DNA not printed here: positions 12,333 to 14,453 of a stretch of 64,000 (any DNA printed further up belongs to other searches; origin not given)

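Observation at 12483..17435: Six-gene KaiC-like / PilT-like ATPase operon with two tiny polytopic membrane proteins, divergent from a pilin-like gene: candidate uncharacterised membrane-associated machine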

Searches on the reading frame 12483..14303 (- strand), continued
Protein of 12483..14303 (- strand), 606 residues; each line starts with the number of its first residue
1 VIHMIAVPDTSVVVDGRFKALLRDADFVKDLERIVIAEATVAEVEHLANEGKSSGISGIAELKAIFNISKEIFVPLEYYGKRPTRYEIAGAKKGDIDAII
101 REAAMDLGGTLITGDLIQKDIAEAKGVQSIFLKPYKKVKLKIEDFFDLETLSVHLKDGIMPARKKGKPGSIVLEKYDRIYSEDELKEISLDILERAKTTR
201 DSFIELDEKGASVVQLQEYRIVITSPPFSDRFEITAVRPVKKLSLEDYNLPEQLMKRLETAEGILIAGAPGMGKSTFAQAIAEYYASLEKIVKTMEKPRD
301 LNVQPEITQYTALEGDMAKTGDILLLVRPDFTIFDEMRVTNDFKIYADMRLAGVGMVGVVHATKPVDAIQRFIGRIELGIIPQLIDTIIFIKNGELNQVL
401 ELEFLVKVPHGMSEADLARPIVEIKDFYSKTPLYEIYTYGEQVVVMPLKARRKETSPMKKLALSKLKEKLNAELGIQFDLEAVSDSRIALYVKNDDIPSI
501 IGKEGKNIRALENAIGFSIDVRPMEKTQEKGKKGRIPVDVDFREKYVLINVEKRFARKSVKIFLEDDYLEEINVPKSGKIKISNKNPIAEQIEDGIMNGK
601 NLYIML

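Call 33: find_encoding_contigs(protein=P0244, flank=6000, max_places=1)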
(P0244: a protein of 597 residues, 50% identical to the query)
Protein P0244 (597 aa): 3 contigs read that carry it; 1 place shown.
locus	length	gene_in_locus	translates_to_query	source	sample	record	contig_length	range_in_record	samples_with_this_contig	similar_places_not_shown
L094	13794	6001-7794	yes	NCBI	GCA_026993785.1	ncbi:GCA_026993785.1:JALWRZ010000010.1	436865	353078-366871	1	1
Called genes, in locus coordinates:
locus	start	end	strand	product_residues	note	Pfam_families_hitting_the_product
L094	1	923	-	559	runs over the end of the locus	PF00496:SBP_bac_5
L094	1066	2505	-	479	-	PF01336:tRNA_anti-codon, PF00152:tRNA-synt_2, PF01409:tRNA-synt_2d (weak)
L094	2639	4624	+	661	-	PF13517:FG-GAP_3 (faint), PF23727:Beta-prop_FAM234A_B (faint), PF01839:FG-GAP (faint), PF13360:PQQ_2 (faint)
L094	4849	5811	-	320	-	PF00248:Aldo_ket_red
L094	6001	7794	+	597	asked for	PF01850:PIN (weak), PF00437:T2SSE (weak)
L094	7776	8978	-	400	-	PF00464:SHMT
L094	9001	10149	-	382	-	PF00291:PALP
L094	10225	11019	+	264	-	PF02110:HK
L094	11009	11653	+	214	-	PF02581:TMP-TENI, PF03060:NMO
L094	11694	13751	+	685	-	PF03030:H_PPase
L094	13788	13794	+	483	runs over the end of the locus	PF00924:MS_channel_2nd, PF21082:MS_channel_3rd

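Call 68: search_protein_families(library=padloc, proteins=[window:12483-14303:-], max_evalue=0.001)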
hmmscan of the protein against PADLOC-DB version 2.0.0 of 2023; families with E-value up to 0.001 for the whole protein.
window:12483-14303:- (606 aa): 2 families
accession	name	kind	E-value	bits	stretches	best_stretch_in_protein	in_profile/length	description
PDLC04140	mad8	-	8.2e-05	20.2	1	258-288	24-54/314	mads_8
PDLC05079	PDC-S73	-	0.00051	17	1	253-287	183-217/752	-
